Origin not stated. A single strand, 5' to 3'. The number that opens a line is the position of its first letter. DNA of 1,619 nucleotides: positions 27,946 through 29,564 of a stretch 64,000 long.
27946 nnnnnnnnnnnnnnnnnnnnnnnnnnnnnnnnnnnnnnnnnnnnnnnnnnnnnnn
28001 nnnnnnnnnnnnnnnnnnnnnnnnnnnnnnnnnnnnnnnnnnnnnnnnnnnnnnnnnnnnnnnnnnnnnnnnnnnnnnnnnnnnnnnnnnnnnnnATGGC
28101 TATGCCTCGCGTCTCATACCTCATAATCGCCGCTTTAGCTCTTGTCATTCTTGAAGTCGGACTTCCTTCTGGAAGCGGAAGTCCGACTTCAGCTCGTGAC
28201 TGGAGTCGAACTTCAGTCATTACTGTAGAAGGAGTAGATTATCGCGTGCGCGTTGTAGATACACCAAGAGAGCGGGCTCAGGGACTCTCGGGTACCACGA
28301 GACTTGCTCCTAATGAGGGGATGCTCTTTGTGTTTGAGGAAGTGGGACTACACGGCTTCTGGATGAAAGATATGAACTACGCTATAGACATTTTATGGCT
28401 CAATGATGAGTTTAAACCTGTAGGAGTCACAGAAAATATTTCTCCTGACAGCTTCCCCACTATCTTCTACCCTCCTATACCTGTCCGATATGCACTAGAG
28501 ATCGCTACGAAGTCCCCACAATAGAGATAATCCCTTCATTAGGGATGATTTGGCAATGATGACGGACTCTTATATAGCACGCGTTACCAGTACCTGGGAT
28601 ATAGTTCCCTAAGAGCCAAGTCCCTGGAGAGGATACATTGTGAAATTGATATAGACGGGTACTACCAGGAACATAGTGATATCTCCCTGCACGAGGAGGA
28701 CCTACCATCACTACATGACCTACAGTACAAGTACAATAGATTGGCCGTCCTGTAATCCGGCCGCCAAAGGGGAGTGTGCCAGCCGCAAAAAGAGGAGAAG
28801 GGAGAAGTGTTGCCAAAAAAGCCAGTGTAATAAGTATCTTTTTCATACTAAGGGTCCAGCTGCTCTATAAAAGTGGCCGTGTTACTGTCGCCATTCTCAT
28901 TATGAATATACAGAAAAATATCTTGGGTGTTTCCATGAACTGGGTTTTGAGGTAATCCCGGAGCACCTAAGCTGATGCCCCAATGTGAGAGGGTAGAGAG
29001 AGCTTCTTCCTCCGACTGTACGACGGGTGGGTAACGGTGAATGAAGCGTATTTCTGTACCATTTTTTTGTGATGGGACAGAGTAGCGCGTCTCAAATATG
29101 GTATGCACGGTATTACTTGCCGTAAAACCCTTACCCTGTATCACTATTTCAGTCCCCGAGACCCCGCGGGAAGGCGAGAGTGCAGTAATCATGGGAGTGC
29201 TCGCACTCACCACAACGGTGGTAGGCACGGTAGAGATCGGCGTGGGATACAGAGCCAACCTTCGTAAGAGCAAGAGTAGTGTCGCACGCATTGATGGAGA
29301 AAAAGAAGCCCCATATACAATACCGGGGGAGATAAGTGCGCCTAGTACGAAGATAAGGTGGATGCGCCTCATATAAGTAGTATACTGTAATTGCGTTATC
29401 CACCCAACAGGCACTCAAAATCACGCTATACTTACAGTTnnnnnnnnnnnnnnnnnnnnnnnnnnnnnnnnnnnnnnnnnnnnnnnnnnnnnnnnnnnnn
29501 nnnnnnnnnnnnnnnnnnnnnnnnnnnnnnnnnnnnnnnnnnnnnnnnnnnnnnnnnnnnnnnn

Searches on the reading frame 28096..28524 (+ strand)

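Call 7: search_protein_families(library=pfam, proteins=[window:28096-28524:+], max_evalue=0.001)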
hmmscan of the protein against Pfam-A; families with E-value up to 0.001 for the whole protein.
window:28096-28524:+ (142 aa): 1 family
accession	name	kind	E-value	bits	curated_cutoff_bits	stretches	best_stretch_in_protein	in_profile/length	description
PF02643.20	DUF192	-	2.6e-20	72.8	27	1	50-137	2-79/96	Uncharacterized ACR, COG1430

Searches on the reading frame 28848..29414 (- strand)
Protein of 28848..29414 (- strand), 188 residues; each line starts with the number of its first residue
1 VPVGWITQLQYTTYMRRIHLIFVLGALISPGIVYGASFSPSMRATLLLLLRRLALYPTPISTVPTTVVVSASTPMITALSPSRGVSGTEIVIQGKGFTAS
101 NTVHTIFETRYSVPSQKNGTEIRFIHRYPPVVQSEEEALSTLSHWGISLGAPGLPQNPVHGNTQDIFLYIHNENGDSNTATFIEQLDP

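Call 7: search_protein_families(library=pfam, proteins=[window:28848-29414:-], max_evalue=0.001)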
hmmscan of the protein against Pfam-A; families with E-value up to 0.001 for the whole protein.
window:28848-29414:- (188 aa): 1 family
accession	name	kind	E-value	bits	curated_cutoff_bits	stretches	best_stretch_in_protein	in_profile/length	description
PF01833.30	TIG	-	5e-06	26.8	20.9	1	74-125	1-55/84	IPT/TIG domain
